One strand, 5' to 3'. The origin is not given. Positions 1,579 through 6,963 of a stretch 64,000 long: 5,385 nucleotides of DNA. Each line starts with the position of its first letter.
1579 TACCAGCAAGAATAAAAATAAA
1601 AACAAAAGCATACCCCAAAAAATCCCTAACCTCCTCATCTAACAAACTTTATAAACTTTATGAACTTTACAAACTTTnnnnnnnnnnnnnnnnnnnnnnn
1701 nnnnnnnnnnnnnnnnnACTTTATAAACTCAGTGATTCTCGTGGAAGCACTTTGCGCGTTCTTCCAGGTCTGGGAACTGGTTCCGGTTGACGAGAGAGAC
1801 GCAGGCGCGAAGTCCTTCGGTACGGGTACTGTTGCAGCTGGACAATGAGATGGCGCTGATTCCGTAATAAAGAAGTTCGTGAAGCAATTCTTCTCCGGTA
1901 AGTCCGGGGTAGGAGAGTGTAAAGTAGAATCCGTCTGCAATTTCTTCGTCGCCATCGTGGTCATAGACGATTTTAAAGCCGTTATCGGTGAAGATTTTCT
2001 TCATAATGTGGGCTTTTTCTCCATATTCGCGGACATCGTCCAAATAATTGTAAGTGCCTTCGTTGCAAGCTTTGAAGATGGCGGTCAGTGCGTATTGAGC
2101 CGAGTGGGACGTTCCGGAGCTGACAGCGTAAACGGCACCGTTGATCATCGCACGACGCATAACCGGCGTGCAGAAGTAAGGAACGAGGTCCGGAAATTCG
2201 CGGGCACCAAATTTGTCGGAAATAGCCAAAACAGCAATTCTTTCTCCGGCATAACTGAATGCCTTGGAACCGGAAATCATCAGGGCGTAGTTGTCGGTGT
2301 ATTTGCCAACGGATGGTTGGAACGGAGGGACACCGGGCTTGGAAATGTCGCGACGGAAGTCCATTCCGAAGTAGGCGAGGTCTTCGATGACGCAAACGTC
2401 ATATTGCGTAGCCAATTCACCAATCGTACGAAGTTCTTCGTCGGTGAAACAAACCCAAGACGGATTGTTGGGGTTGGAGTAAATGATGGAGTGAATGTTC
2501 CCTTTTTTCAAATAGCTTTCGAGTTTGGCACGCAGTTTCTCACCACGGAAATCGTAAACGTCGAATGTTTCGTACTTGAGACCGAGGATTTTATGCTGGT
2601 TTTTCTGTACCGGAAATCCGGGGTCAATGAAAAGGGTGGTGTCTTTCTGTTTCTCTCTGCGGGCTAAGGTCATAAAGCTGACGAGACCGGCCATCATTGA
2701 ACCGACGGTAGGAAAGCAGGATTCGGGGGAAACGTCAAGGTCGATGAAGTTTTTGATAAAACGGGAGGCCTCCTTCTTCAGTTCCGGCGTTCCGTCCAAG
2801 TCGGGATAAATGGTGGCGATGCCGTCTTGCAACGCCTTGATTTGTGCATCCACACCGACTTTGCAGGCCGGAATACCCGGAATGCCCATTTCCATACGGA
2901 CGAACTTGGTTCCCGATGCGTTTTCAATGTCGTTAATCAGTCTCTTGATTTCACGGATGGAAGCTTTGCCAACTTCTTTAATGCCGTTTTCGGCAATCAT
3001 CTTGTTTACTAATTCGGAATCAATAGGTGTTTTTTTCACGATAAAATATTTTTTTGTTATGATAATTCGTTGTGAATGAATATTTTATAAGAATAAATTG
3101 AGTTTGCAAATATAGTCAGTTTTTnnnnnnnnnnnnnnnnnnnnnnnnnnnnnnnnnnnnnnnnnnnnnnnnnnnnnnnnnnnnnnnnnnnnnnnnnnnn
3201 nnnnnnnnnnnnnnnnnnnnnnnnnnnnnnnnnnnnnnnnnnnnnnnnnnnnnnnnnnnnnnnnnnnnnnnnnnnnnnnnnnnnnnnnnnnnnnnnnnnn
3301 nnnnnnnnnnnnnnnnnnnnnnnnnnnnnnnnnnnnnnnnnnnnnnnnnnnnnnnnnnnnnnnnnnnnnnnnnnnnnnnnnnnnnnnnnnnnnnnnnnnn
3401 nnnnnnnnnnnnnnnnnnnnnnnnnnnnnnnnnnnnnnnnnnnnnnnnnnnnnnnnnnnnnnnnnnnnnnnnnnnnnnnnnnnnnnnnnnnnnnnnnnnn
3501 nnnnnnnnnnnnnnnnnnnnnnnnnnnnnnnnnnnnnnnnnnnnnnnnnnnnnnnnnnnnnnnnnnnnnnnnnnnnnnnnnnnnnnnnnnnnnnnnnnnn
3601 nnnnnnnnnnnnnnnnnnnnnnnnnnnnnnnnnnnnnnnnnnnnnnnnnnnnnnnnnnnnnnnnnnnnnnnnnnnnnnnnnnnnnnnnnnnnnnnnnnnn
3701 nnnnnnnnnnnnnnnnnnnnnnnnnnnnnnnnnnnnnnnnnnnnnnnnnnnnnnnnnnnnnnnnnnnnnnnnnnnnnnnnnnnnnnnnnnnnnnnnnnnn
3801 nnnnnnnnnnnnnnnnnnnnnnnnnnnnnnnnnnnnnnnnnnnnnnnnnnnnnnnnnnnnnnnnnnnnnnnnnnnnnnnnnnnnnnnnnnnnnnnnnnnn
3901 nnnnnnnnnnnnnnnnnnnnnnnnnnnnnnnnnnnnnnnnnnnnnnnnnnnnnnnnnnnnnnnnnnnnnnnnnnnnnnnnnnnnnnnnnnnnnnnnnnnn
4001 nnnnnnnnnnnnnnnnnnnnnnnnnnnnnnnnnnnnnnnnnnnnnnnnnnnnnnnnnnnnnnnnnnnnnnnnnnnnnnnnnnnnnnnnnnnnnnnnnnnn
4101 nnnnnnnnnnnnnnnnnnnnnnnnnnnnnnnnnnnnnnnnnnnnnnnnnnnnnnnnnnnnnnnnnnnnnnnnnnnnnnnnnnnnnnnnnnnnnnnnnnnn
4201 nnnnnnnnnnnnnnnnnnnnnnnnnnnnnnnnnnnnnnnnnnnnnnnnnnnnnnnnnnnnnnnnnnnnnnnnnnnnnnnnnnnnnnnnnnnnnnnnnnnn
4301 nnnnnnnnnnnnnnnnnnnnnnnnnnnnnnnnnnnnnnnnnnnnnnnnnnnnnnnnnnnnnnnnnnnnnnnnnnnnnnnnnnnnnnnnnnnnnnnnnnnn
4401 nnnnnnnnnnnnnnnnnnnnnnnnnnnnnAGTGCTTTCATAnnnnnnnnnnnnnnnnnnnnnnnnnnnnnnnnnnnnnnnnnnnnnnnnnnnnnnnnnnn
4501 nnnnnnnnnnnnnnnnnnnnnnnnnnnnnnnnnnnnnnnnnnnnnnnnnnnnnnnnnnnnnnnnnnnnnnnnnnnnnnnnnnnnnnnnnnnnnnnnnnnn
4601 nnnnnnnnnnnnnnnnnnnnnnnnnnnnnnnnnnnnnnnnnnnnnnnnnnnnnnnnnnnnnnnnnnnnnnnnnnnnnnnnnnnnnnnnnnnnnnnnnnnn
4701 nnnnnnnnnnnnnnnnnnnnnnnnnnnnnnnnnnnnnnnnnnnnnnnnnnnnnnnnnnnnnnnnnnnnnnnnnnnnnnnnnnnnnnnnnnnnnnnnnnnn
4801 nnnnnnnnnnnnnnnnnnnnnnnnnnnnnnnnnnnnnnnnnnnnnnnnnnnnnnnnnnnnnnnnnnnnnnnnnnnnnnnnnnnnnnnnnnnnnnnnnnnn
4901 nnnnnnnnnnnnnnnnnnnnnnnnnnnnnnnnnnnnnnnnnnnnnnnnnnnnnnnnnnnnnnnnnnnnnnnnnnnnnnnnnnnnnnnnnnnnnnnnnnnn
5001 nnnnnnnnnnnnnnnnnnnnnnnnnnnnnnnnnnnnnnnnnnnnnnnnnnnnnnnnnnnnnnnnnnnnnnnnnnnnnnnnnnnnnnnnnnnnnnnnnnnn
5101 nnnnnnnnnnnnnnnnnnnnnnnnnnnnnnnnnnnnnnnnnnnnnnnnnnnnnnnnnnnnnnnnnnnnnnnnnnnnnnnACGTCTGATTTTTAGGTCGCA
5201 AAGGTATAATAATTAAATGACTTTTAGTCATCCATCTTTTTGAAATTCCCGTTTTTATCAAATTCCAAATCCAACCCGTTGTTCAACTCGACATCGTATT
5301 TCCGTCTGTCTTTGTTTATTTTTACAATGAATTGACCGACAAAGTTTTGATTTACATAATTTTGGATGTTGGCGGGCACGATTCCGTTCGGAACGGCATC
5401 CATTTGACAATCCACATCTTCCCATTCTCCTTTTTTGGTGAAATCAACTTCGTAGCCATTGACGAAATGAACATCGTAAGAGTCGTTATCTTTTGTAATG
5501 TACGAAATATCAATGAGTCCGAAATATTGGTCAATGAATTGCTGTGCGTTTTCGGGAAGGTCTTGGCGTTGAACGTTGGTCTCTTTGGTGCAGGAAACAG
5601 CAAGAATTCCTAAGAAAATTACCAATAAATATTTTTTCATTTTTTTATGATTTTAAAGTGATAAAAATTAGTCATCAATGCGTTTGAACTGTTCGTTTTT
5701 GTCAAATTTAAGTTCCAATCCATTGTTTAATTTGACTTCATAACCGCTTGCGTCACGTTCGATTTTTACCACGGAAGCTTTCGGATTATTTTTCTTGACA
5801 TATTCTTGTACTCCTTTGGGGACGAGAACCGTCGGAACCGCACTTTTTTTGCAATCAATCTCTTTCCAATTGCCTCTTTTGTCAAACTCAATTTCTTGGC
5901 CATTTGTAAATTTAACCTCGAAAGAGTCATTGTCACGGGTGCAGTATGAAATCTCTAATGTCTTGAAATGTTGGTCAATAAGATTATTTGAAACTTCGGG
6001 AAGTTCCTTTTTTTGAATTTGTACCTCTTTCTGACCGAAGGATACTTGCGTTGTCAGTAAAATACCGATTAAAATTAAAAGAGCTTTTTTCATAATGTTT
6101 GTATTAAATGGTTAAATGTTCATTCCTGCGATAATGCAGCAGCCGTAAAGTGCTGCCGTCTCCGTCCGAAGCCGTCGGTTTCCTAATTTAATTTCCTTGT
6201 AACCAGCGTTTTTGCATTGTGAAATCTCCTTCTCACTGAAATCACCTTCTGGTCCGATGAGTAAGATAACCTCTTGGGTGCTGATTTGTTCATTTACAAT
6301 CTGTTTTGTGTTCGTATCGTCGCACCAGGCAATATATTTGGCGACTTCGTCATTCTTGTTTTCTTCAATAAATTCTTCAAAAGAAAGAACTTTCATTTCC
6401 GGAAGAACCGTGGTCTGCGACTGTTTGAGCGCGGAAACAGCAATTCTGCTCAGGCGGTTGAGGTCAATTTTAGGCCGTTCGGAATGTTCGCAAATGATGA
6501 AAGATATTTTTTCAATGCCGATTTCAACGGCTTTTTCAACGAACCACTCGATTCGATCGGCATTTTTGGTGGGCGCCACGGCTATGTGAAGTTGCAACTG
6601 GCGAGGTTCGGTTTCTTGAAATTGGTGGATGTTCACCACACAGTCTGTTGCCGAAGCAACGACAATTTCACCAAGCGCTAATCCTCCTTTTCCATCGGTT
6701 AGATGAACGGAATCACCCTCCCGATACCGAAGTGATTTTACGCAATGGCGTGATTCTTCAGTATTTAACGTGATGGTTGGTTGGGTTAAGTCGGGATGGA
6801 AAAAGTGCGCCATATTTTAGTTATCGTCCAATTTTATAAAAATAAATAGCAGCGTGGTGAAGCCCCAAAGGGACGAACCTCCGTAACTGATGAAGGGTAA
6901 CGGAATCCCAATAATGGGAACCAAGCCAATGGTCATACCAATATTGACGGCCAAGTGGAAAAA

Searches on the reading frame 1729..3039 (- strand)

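Call 24: search_protein_families(library=pfam, proteins=[window:1729-3039:-], max_evalue=0.0001)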
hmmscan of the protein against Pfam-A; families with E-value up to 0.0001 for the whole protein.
window:1729-3039:- (436 aa): 1 family
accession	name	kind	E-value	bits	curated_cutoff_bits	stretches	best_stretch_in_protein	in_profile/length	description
PF00155.27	Aminotran_1_2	-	8.4e-21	75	19.7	1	59-416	19-348/361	Aminotransferase class I and II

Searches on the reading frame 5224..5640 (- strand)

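Call 78: search_protein_families(library=pfam, proteins=[window:5224-5640:-], max_evalue=0.001)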
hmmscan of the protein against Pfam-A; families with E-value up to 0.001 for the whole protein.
window:5224-5640:- (138 aa): 1 family
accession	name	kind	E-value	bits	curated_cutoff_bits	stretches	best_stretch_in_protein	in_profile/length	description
PF11396.14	PepSY_like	-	1.1e-28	99.8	28.3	1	53-134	1-82/83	Putative beta-lactamase-inhibitor-like, PepSY-like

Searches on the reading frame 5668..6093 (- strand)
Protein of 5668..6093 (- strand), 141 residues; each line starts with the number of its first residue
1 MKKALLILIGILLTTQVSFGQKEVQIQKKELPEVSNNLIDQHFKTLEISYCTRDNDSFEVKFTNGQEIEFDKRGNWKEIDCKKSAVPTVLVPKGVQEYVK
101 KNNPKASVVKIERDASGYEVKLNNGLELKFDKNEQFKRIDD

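Call 78: search_protein_families(library=pfam, proteins=[window:5668-6093:-], max_evalue=0.001)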
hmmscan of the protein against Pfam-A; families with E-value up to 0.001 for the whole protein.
window:5668-6093:- (141 aa): 2 families
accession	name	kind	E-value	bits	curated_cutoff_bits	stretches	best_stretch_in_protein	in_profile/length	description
PF11396.14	PepSY_like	-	8.7e-30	103.3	28.3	1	57-136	2-81/83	Putative beta-lactamase-inhibitor-like, PepSY-like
PF06988.16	NifT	-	0.0009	19.4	22.6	0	96-135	14-54/64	NifT/FixU protein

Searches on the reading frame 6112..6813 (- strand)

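Call 24: search_protein_families(library=pfam, proteins=[window:6112-6813:-], max_evalue=0.0001)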
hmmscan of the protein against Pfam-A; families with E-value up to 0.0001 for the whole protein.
window:6112-6813:- (233 aa): 2 families
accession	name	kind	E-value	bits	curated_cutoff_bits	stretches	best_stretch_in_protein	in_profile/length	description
PF04452.19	Methyltrans_RNA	-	1.5e-39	135.7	23.9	1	71-227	3-163/165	RNA methyltransferase domain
PF20260.4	PUA_4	-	2.6e-10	40.7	23.9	1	16-60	1-45/48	RNA methyltransferase PUA domain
